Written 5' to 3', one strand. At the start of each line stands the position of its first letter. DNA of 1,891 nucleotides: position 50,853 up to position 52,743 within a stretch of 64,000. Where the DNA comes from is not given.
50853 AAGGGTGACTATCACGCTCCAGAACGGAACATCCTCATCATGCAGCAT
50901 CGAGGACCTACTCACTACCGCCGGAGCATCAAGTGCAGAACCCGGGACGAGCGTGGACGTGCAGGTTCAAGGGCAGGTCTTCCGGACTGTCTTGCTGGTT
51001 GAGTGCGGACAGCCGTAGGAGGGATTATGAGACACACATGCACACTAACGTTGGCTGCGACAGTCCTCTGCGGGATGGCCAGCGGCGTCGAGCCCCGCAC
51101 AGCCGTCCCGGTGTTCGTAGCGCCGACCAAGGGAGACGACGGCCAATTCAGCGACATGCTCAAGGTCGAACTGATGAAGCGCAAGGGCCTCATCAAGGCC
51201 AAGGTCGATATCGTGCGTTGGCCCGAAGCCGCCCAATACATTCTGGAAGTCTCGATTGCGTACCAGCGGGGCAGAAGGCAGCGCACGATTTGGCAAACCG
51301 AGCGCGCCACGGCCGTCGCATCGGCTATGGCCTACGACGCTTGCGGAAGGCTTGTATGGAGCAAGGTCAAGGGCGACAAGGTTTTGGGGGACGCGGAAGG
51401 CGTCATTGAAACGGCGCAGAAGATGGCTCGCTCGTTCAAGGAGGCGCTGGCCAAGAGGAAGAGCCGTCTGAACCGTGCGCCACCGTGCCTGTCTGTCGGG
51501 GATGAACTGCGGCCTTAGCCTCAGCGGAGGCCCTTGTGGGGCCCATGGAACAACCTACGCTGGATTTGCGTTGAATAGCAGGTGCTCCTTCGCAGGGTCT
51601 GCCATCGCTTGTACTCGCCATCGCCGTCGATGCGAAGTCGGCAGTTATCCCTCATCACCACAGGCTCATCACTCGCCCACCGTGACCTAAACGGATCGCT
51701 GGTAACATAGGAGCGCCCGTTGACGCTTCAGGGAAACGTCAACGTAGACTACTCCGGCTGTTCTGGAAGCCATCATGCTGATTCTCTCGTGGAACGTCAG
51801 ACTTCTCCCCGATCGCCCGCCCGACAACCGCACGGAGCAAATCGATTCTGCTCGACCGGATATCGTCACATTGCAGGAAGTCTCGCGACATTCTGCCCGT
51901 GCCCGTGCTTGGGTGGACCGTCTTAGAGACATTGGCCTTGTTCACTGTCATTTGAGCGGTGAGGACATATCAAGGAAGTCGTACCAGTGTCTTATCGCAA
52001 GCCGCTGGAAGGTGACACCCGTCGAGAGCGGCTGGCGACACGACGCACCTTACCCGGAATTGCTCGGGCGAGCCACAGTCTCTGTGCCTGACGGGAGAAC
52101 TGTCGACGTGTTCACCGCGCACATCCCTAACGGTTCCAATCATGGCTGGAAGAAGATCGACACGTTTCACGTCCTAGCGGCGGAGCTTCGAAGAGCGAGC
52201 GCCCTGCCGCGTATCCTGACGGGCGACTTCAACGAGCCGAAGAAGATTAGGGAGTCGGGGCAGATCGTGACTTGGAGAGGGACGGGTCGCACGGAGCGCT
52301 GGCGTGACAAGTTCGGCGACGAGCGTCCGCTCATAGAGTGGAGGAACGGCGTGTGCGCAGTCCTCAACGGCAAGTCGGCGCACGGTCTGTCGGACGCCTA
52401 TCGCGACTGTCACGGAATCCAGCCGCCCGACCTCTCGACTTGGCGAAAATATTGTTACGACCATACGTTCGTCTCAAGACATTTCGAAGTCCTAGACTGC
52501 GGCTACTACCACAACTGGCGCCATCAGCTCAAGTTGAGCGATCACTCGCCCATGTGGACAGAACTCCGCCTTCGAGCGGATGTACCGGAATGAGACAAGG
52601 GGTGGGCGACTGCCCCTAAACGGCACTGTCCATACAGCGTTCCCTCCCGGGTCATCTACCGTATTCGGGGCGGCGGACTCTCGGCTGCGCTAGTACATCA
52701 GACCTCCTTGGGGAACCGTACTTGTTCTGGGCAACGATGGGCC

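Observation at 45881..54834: Accessory island built around two diverged EEP-nuclease modules plus two unrelated serine proteases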

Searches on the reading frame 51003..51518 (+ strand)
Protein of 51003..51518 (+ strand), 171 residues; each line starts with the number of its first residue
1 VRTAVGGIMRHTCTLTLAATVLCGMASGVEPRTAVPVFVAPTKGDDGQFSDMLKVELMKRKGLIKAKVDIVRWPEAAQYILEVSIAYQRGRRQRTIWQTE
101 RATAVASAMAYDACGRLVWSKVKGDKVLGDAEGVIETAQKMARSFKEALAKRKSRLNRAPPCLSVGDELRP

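Call 4: search_protein_families(library=pfam, proteins=[window:51003-51518:+], max_evalue=0.01)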
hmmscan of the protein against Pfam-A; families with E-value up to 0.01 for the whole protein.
window:51003-51518:+ (171 aa): 0 families

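Call 11: search_protein_families(library=padloc, proteins=[window:51003-51518:+], max_evalue=0.1)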
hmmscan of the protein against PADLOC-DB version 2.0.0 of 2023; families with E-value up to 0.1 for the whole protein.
window:51003-51518:+ (171 aa): 0 families

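Call 12: search_protein_families(library=ncbifam, proteins=[window:51003-51518:+], max_evalue=0.1)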
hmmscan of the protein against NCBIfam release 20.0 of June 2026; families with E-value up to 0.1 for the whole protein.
window:51003-51518:+ (171 aa): 1 family
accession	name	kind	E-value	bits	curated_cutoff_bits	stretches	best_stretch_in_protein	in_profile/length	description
NF053576.1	RecJ_archaeal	equivalog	0.037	12.9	360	1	110-152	289-331/452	RecJ family nuclease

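Call 13: search_protein_families(library=phrogs, proteins=[window:51003-51518:+], max_evalue=0.1)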
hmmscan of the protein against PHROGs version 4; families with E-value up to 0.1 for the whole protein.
window:51003-51518:+ (171 aa): 0 families

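Call 56: find_homologous_proteins(query=window:51003-51518:+, max_evalue=0.001)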
Query window:51003-51518:+ (171 aa): 14 proteins with E <= 0.001 among 105 candidates.
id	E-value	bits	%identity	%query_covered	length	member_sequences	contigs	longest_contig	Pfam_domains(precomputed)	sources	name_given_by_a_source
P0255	5.8e-98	343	98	95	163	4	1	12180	-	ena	-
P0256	3.5e-71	256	75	92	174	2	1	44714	-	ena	-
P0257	8.7e-67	242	72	91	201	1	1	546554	-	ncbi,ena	-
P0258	2.2e-64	234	71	92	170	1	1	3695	-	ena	-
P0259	4.3e-59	217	65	94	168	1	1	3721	-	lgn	-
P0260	9.9e-54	199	68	82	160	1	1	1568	-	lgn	-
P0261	1.6e-53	199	75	77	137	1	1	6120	-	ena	-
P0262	8.2e-50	187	59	94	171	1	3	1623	-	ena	-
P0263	8.5e-50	187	61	92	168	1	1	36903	-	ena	-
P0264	1.8e-42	163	73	67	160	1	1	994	-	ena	-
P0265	3.1e-42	162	62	83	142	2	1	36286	-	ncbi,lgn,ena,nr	ncbi:MAG: hypothetical protein OXN89_13625 [Bryobacterales bacterium]|nr:hypothetical protein [Bryob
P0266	2.1e-31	127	53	84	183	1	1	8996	-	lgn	-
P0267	5.8e-31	125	47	94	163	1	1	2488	-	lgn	-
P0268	2.6e-29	120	59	61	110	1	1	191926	-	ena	-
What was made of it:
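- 51027..51518 (+): Small (163-aa) protein with a signal-peptide-like N-terminus; function unknown. The family has 14 proteins; the only one with a source name is a Bryobacterales MAG (call 56).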

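Call 57: find_encoding_contigs(protein=P0257, flank=8000, max_places=2)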
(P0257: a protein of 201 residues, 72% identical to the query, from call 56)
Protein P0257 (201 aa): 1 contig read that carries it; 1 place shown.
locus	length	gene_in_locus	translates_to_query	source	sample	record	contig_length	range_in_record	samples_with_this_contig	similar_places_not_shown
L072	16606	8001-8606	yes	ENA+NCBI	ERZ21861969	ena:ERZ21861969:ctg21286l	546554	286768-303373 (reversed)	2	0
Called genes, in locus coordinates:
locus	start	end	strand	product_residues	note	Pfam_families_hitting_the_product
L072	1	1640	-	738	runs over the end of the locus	PF06835:LptC (faint), PF03968:LptD_N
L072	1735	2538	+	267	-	PF08843:AbiEii (weak)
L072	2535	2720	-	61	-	-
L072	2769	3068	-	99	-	PF10805:DUF2730 (faint)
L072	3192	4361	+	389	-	PF00089:Trypsin, PF13365:Trypsin_2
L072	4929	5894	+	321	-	PF14236:DruA, PF13808:DDE_Tnp_1_assoc (weak)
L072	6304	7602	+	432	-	PF03050:DDE_Tnp_IS66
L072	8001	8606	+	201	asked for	-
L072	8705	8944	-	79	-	-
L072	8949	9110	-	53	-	-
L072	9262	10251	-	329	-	PF12762:DDE_Tnp_IS1595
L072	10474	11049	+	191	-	-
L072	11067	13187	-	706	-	PF01011:PQQ, PF13442:Cytochrome_CBB3, PF01011:PQQ, PF13360:PQQ_2 (weak)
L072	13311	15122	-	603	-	PF16656:Pur_ac_phosph_N (weak), PF09423:PhoD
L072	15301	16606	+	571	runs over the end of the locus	PF00920:ILVD_EDD_N, PF24877:ILV_EDD_C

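Call 58: find_encoding_contigs(protein=P0256, flank=8000, max_places=2)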
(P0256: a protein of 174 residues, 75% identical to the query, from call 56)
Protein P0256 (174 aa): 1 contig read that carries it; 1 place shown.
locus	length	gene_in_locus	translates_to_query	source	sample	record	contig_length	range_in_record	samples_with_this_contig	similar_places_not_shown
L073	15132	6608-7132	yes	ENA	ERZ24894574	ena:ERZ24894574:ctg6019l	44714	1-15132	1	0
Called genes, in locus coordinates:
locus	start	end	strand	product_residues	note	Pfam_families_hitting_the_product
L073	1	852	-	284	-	?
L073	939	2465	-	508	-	PF02113:Peptidase_S13, PF13354:Beta-lactamase2 (weak)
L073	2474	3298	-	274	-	PF00490:ALAD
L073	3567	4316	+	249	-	PF20772:TACO1_YebC_N, PF01709:Transcrip_reg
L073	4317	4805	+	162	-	PF02075:RuvC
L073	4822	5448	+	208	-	-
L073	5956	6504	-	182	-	-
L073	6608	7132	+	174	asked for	-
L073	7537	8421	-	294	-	PF02195:ParB_N, PF17762:HTH_ParB, PF23552:ParB_C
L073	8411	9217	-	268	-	PF00142:Fer4_NifH (weak), PF01656:CbiA, PF06564:CBP_BcsQ, PF09140:MipZ (faint), PF10609:ParA (weak), PF13614:AAA_31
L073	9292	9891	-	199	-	PF02527:GidB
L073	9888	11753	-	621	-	PF01134:GIDA, PF07992:Pyr_redox_2 (faint), PF12831:FAD_oxidored, PF21680:GIDA_C_1st, PF13932:SAM_GIDA_C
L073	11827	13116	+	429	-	PF02844:GARS_N, PF01071:GARS_A, PF02222:ATP-grasp (weak), PF02786:CPSase_L_D2, PF02843:GARS_C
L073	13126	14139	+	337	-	PF01408:GFO_IDH_MocA, PF22725:GFO_IDH_MocA_C3, PF02894:GFO_IDH_MocA_C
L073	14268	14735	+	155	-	PF03449:GreA_GreB_N, PF01272:GreA_GreB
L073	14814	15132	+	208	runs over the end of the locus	PF01066:CDP-OH_P_transf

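Call 59: find_encoding_contigs(protein=P0263, flank=8000, max_places=2)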
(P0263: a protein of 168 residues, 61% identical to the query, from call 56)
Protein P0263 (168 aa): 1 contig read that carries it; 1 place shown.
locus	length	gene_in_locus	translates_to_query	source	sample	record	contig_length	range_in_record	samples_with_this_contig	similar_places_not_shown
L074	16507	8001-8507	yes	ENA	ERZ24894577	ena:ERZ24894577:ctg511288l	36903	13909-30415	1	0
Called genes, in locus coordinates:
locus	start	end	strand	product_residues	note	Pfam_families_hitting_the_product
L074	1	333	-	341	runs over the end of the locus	PF08843:AbiEii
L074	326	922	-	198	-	PF19570:DUF6088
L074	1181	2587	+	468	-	PF02614:UxaC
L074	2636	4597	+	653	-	PF01663:Phosphodiest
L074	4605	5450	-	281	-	PF03807:F420_oxidored, PF14748:P5CR_dimer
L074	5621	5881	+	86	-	-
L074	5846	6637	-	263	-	PF16793:RepB_primase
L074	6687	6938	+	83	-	-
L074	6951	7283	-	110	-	-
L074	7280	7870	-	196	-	-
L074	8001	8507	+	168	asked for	-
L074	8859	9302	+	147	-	-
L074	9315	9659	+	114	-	-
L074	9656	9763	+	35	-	-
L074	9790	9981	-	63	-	-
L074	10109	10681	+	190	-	-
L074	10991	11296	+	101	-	-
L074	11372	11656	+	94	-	-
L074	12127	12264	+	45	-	-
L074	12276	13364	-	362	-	PF07510:GmrSD_C (weak)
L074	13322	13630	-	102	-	-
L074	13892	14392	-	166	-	-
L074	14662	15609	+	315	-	PF12760:Zn_ribbon_IS1595, PF12762:DDE_Tnp_IS1595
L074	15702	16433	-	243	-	-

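Call 75: search_protein_families(library=pfam, proteins=[L072:2772-3068:-, L072:2538-2720:-], max_evalue=1)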
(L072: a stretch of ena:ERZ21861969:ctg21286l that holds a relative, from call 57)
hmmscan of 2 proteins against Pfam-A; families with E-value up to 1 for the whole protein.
L072:2772-3068:- (99 aa): 50 families (the best 25 are shown)
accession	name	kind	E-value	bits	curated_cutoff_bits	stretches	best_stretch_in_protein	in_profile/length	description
PF07195.17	FliD_C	-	0.00014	21.8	25.4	1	22-74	181-233/236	Flagellar hook-associated protein 2 C-terminus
PF24073.1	DUF7365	-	0.00055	20.5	27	1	17-74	19-75/101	Coiled-coil region of unknown function (DUF7365)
PF23991.1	DUF7310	-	0.00068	20.5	40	1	27-62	40-75/83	Coiled-coil region of unknown function (DUF7310)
PF10805.13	DUF2730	-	0.0014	19.2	24.9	1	10-75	12-75/102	Protein of unknown function (DUF2730)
PF05377.16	FlaC_arch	-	0.0019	19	27.8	1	29-61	5-37/55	Flagella accessory protein C (FlaC)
PF06810.17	Phage_scaffold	-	0.0019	18.6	35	1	2-75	3-75/170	Phage capsid assembly scaffolding protein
PF16043.11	DUF4795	-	0.0025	17.7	34.8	1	24-82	88-148/208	Domain of unknown function (DUF4795)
PF17072.10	Spike_torovirin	-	0.0039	15.7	35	1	16-74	870-927/1272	Torovirinae spike glycoprotein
PF06103.16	DUF948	-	0.0042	17.7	37.2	1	16-75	11-70/89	Bacterial protein of unknown function (DUF948)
PF04513.17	Baculo_PEP_C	-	0.0043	17.6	38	1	36-80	25-73/140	Baculovirus polyhedron envelope protein, PEP, C terminus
PF10779.14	XhlA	-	0.0059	17.2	34.7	2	28-62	8-42/67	Haemolysin XhlA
PF01442.23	Apolipoprotein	-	0.0063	16.7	90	1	28-76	30-79/190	Apolipoprotein A1/A4/E domain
PF00261.25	Tropomyosin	-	0.007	16.3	38.6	1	29-76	186-236/242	Tropomyosin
PF16454.10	PI3K_P85_iSH2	-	0.0074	16.3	31.5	1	27-84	91-151/161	Phosphatidylinositol 3-kinase regulatory subunit P85 inter-SH2 domain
PF16326.10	ABC_tran_CTD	-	0.008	16.8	32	1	27-75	4-53/69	ABC transporter C-terminal domain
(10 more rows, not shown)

L072:2538-2720:- (61 aa): 0 families

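Call 89: predict_structure(alignment_id=A6)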
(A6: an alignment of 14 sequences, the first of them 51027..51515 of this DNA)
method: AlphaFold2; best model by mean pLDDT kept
length: 163 residues; sequences in the alignment: 14
mean_pLDDT: 59.1   pTM: 0.53
mean pLDDT of the five models: 59.1, 56.6, 52.5, 52.2, 49.3
residues with pLDDT >= 90: 0; 70-90: 46; 50-70: 65; < 50: 52
segments of 3 or more residues with pLDDT < 50: 1-23, 28-31, 39-42, 82-94, 160-163
pLDDT, mean of each block of 10 residues (from residue 1): 43 40 47 49 57 65 64 72 44 59 80 69 63 77 67 55 42
secondary structure, 60 per line:
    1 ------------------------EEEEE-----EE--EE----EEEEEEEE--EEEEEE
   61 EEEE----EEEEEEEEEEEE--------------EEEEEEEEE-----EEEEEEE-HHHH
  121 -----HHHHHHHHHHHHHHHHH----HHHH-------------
elements in order: E25-29 E45-52 E55-64 E69-80 E95-103 E109-115 H117-120 H126-142 H147-150
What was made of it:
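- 51027..51518 (+): AlphaFold2 pLDDT is only 59 (call 89).
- Tried and rejected: Small protein as a protease inhibitor: the AlphaFold2 model has pLDDT 59, too poor for a fold search (call 89).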

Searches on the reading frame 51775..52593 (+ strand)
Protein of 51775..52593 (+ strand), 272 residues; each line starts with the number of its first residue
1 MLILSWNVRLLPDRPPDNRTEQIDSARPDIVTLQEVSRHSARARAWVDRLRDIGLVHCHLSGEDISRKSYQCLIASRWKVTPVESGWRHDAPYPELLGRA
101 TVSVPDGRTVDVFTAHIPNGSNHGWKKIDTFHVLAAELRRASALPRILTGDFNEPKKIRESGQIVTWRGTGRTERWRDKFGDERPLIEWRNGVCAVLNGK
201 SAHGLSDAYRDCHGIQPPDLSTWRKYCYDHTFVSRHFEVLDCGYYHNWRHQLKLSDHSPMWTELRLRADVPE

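Call 4: search_protein_families(library=pfam, proteins=[window:51775-52593:+], max_evalue=0.01)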
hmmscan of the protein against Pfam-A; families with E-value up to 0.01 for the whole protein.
window:51775-52593:+ (272 aa): 1 family
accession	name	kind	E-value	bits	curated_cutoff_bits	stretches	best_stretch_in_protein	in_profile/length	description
PF03372.29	Exo_endo_phos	-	2.3e-11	44.3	24.5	1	4-257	1-225/225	Endonuclease/Exonuclease/phosphatase family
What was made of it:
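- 51775..52593 (+): EEP2: 272-aa paralogue of EEP1 (56-62% aa identity). PF03372 at 44.3 bits (call 4).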

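Call 11: search_protein_families(library=padloc, proteins=[window:51775-52593:+], max_evalue=0.1)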
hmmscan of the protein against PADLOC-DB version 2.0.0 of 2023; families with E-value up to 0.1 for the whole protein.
window:51775-52593:+ (272 aa): 0 families

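Call 12: search_protein_families(library=ncbifam, proteins=[window:51775-52593:+], max_evalue=0.1)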
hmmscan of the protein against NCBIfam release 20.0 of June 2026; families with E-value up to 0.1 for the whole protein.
window:51775-52593:+ (272 aa): 4 families
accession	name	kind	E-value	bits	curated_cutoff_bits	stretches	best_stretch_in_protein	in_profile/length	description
TIGR00633.1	xth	equivalog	2e-06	27.5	99.05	1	1-153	1-151/255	exodeoxyribonuclease III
NF008733.0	PRK11756.1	equivalog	1.5e-05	24.4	280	1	1-124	1-118/269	exodeoxyribonuclease III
TIGR00195.1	exoDNase_III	equivalog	0.00031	20.5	182.55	1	1-153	1-148/254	exodeoxyribonuclease III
NF003842.0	PRK05421.1-4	equivalog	0.036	13.5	144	0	3-46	34-79/259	endonuclease/exonuclease/phosphatase family protein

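Call 13: search_protein_families(library=phrogs, proteins=[window:51775-52593:+], max_evalue=0.1)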
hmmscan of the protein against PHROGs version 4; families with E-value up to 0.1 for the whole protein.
window:51775-52593:+ (272 aa): 0 families
